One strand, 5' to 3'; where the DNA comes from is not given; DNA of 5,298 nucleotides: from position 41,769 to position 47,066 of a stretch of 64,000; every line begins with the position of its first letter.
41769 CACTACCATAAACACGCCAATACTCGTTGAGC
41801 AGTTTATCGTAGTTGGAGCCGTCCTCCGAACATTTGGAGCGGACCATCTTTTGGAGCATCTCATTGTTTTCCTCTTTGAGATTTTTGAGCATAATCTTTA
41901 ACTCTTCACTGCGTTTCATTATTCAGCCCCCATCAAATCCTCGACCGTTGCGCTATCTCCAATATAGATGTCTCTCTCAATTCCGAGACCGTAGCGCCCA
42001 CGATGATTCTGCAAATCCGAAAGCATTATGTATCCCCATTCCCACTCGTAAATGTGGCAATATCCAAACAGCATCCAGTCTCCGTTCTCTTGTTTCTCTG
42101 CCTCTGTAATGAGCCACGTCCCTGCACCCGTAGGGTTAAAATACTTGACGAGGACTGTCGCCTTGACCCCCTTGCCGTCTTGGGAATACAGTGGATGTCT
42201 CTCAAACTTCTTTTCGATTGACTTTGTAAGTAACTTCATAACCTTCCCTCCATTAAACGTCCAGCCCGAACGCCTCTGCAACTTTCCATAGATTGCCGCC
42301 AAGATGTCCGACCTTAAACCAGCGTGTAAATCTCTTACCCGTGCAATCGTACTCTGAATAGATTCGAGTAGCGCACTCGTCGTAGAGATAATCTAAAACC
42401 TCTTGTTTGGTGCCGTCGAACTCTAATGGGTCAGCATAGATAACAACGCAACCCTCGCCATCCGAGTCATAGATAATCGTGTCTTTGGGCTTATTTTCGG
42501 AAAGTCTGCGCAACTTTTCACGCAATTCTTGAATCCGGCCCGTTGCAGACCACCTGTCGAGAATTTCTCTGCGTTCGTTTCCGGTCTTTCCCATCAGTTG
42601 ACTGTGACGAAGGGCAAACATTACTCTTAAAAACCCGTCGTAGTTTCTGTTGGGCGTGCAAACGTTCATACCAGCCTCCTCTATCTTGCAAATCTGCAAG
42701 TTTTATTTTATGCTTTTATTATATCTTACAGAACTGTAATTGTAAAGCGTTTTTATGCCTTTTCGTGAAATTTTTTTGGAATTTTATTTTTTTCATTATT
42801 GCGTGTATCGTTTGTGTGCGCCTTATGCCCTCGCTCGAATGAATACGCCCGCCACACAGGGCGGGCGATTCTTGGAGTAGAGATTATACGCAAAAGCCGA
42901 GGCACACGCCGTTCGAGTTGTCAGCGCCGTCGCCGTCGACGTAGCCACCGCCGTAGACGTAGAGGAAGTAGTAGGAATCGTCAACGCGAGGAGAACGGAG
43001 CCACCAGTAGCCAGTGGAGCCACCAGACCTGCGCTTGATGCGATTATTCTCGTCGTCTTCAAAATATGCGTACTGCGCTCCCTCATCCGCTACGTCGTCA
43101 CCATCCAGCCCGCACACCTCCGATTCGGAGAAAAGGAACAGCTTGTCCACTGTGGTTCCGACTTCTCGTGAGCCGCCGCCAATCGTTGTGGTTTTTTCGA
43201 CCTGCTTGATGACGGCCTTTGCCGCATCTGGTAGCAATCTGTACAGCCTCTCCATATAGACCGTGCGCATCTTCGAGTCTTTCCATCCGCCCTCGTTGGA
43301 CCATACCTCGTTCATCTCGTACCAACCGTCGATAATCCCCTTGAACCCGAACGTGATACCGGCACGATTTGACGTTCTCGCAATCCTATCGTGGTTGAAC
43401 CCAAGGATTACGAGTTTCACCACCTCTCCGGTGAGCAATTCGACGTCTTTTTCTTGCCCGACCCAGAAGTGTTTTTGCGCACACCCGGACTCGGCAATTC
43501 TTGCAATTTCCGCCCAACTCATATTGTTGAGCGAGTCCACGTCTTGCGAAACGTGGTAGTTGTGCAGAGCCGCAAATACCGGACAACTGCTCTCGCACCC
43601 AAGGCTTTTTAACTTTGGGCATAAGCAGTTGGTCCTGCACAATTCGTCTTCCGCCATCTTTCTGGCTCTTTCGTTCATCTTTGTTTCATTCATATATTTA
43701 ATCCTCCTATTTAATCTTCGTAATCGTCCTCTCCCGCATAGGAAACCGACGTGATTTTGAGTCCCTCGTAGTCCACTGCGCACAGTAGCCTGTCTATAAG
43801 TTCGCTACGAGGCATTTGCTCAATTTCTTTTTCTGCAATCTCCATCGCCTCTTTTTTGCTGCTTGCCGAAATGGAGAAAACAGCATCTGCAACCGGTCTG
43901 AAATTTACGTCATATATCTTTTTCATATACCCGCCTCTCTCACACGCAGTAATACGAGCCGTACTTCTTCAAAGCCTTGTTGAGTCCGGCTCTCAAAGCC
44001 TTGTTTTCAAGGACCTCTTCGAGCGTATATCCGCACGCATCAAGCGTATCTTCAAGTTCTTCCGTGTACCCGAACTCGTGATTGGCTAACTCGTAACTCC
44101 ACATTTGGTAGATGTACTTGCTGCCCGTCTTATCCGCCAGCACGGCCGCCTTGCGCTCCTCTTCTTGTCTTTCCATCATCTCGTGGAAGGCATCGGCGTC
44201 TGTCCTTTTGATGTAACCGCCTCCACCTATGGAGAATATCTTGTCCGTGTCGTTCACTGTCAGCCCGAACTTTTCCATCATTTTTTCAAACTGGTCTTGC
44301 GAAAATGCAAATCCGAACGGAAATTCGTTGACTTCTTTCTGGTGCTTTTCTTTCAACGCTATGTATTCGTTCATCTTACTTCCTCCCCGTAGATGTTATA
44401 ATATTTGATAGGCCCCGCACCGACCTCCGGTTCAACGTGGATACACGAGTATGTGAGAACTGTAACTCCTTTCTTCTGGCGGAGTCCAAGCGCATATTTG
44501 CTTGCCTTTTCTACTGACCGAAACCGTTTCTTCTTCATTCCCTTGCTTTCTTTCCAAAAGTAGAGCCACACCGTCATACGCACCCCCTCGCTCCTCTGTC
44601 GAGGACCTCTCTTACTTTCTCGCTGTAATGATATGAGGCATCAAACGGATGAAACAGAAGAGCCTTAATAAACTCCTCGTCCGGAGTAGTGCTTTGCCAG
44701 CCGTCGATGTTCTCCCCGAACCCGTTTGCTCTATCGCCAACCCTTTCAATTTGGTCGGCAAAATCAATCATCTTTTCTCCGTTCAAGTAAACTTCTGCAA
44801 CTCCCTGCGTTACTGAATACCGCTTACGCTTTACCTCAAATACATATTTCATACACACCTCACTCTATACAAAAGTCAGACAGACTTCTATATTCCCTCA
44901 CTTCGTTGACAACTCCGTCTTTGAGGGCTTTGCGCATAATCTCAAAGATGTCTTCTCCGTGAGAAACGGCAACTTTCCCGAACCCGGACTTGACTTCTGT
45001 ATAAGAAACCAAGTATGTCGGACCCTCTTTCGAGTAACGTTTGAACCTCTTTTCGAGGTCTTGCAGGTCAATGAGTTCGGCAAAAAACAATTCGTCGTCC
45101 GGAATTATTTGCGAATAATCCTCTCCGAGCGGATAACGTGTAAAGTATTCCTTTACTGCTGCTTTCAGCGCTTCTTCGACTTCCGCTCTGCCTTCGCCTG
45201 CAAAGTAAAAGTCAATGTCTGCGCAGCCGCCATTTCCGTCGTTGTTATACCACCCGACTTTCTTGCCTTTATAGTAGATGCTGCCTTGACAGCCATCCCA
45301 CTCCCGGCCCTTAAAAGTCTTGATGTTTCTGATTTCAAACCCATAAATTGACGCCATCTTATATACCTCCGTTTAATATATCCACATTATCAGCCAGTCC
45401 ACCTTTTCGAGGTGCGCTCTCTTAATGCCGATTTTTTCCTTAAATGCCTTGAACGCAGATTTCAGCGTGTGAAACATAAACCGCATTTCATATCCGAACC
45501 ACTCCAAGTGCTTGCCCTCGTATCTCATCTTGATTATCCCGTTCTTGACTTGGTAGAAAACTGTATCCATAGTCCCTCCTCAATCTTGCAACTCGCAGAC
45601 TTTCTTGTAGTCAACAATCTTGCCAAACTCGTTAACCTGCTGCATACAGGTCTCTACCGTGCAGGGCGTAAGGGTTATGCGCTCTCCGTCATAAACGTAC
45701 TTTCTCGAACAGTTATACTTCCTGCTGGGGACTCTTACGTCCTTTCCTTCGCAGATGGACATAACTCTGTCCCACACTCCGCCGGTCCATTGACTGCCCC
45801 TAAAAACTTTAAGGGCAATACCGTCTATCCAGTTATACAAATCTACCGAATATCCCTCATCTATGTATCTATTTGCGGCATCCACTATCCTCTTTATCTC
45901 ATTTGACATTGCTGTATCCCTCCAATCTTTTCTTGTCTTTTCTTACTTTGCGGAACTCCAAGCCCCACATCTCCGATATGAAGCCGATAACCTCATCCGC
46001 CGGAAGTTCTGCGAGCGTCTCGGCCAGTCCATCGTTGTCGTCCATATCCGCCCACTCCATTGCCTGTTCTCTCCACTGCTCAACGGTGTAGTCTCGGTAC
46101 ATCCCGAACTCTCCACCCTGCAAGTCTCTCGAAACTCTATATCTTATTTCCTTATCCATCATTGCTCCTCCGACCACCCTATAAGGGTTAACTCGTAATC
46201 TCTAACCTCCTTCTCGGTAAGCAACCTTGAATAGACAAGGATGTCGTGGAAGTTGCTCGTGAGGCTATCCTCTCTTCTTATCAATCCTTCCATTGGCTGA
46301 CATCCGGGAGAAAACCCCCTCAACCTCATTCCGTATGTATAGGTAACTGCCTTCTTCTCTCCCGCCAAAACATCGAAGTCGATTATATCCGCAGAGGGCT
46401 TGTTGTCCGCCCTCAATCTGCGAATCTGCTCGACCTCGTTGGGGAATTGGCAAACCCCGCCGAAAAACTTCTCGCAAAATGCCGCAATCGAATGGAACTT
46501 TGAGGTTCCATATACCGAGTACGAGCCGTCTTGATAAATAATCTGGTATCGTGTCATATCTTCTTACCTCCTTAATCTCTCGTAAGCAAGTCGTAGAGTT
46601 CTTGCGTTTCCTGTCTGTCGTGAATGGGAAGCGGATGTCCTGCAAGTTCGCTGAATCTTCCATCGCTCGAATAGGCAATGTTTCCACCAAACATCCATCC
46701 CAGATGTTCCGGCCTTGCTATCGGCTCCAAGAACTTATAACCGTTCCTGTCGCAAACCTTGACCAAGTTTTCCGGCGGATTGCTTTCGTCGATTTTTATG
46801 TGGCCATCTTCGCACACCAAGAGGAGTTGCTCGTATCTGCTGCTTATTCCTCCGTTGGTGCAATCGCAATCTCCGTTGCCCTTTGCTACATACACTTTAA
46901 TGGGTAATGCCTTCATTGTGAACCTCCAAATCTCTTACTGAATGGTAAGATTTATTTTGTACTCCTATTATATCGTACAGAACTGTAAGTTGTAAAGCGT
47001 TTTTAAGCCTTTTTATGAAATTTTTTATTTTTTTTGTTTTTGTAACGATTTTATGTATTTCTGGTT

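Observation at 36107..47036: Three copies of one consensus promoter with an embedded palindromic operator split the accessory region into three operons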

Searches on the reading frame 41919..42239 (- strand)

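Call 21: search_protein_families(library=pfam, proteins=[window:41919-42239:-], max_evalue=0.01)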
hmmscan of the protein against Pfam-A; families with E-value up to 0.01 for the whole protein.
window:41919-42239:- (106 aa): 1 family
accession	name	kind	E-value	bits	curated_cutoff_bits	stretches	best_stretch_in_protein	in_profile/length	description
PF11171.13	DUF2958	-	1.4e-14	54.8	21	1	3-95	1-93/111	Protein of unknown function (DUF2958)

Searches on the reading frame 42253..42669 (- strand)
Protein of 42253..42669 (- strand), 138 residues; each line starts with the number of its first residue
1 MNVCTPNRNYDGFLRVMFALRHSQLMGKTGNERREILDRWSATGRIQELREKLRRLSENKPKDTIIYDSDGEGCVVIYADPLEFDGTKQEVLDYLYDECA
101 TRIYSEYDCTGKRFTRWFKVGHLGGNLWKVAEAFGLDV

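Call 21: search_protein_families(library=pfam, proteins=[window:42253-42669:-], max_evalue=0.01)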
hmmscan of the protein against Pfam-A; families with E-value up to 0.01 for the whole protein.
window:42253-42669:- (138 aa): 1 family
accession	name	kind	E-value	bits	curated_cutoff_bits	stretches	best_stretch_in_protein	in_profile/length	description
PF08707.16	PriCT_2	-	0.0083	16.9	22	0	4-44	8-47/77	Primase C terminal 2 (PriCT-2)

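Call 27: find_related_loci(query=window:42253-42669:-, collection=viral_contigs, flank=6000)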
Query window:42253-42669:- (138 aa) in viral_contigs; peptide patterns used: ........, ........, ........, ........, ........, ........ (x = any residue, [..] = any of these).
No stretch of DNA in the collection matches any of the patterns.

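Call 65: search_protein_families(library=phrogs, proteins=[window:42253-42669:-], max_evalue=0.001)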
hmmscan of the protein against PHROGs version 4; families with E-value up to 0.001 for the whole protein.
window:42253-42669:- (138 aa): 0 families

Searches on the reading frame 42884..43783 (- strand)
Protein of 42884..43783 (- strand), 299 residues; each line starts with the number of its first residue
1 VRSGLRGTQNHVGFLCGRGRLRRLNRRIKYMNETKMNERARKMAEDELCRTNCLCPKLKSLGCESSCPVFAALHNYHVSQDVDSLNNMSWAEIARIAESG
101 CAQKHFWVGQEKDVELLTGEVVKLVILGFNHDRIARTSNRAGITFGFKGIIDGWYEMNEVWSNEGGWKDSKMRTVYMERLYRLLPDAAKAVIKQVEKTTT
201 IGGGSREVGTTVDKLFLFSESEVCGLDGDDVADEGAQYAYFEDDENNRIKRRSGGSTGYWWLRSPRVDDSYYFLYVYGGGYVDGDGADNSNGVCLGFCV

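Call 12: search_protein_families(library=pfam, proteins=[window:42884-43783:-], max_evalue=0.01)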
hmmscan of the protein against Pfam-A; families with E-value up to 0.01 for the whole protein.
window:42884-43783:- (299 aa): 1 family
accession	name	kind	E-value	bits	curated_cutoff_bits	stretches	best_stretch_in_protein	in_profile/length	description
PF19789.6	DUF6273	-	7.2e-21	75.2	23.5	1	156-294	23-165/172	Domain of unknown function (DUF6273)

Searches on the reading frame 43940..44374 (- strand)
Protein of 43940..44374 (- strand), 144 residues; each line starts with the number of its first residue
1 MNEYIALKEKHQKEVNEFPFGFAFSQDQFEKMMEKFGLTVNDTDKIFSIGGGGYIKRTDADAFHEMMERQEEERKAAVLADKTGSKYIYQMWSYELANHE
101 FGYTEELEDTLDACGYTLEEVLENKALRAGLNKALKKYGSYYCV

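Call 20: search_protein_families(library=pfam, proteins=[window:43940-44374:-], max_evalue=0.01)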
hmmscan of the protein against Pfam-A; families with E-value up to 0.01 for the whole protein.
window:43940-44374:- (144 aa): 1 family
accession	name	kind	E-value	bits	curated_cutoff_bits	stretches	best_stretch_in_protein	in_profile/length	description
PF24692.1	DUF7659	-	4.3e-49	166.5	27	1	4-137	2-135/135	Family of unknown function (DUF7659)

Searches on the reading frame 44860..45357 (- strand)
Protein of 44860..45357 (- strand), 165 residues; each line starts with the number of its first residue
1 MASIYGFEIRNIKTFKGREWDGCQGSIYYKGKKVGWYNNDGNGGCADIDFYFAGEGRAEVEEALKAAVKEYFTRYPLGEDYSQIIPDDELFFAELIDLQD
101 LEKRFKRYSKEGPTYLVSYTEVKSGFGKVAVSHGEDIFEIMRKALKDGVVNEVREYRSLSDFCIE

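Call 20: search_protein_families(library=pfam, proteins=[window:44860-45357:-], max_evalue=0.01)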
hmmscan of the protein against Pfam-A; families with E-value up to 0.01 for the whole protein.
window:44860-45357:- (165 aa): 0 families

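Call 105: search_protein_families(library=padloc, proteins=[window:44860-45357:-], max_evalue=0.001)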
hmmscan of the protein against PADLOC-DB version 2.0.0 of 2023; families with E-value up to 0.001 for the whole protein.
window:44860-45357:- (165 aa): 0 families

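Call 106: search_protein_families(library=phrogs, proteins=[window:44860-45357:-], max_evalue=0.001)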
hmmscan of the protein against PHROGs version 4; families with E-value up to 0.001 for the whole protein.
window:44860-45357:- (165 aa): 1 family
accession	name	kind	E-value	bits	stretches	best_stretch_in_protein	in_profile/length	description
phrog_17767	-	unknown function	0.00011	23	1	6-62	77-133/247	-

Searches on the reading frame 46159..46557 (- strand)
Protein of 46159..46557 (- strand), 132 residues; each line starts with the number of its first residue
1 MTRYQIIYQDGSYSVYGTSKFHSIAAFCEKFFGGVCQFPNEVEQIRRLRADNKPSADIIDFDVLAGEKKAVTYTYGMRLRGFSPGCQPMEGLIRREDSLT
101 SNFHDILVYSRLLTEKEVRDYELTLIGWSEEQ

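Call 20: search_protein_families(library=pfam, proteins=[window:46159-46557:-], max_evalue=0.01)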
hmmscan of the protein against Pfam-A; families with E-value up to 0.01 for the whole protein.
window:46159-46557:- (132 aa): 1 family
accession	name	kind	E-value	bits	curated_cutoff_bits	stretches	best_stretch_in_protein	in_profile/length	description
PF18789.6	DarA_C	-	7.2e-11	42.8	27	1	72-125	3-67/70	Defence against restriction A C-terminal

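Call 106: search_protein_families(library=phrogs, proteins=[window:46159-46557:-], max_evalue=0.001)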
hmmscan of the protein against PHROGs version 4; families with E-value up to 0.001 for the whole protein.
window:46159-46557:- (132 aa): 0 families

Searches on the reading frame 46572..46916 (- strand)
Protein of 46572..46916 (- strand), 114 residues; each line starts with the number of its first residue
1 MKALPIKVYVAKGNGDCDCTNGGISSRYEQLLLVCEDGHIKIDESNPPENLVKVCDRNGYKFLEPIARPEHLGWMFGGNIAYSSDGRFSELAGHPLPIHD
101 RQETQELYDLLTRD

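Call 20: search_protein_families(library=pfam, proteins=[window:46572-46916:-], max_evalue=0.01)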
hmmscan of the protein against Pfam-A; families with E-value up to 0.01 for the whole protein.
window:46572-46916:- (114 aa): 0 families

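Call 28: find_related_loci(query=window:46572-46916:-, collection=viral_contigs, flank=6000)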
Query window:46572-46916:- (114 aa) in viral_contigs; peptide patterns used: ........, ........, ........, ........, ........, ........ (x = any residue, [..] = any of these).
33 stretches matched a pattern; 3 encode a relative of the query (tblastn E <= 1e-3); 3 distinct loci.
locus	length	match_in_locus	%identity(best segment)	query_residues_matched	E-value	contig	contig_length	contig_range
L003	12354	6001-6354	70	1-114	2e-57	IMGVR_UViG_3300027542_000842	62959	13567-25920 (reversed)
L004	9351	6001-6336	50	1-109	5e-32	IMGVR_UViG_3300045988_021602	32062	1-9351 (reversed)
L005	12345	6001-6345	44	1-113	2e-31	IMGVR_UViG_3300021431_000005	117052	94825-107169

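Call 65: search_protein_families(library=phrogs, proteins=[window:46572-46916:-], max_evalue=0.001)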
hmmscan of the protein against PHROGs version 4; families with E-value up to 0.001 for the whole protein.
window:46572-46916:- (114 aa): 1 family
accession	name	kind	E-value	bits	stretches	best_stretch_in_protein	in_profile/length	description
phrog_6045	-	unknown function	2.8e-07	31.5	1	4-103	11-131/132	-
